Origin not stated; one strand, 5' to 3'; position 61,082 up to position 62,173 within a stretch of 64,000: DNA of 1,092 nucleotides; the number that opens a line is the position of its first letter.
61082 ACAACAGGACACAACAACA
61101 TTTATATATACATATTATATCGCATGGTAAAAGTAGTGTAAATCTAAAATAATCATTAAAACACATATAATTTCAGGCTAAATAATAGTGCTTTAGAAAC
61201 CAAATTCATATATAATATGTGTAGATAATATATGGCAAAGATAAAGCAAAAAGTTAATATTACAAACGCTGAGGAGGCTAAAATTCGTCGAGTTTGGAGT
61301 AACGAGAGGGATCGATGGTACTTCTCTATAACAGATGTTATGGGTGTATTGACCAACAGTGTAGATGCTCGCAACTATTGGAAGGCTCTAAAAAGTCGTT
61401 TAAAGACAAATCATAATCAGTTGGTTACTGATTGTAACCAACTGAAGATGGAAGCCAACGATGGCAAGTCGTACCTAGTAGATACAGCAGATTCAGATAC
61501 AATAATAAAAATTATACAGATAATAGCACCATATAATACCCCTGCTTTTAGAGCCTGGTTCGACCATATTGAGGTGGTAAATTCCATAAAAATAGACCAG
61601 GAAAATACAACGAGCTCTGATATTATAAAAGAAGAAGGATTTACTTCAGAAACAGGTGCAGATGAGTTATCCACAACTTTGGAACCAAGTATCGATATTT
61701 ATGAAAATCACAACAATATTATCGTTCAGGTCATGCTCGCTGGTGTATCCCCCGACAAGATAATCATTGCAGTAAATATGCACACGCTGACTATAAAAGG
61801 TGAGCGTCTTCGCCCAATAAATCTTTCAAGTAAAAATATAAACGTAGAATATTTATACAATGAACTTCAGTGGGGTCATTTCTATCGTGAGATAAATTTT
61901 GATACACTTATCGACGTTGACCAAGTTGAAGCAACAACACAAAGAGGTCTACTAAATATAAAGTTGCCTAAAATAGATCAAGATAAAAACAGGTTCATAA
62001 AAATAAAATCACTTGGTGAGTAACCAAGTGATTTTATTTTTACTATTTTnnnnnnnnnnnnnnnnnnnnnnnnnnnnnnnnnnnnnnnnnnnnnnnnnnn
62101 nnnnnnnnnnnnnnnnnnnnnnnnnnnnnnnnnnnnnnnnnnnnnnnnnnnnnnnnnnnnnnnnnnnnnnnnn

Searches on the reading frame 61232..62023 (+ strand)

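Call 7: search_protein_families(library=pfam, proteins=[window:61232-62023:+], max_evalue=0.01)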
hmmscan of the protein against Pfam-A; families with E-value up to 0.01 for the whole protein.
window:61232-62023:+ (263 aa): 2 families
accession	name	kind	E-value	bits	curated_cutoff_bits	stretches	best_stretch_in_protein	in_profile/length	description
PF00011.27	HSP20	-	1.3e-11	44.9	20.8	1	155-258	1-101/102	Hsp20/alpha crystallin family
PF02498.22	Bro-N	-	0.0018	19.3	25.6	1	17-111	1-91/96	BRO family, N-terminal domain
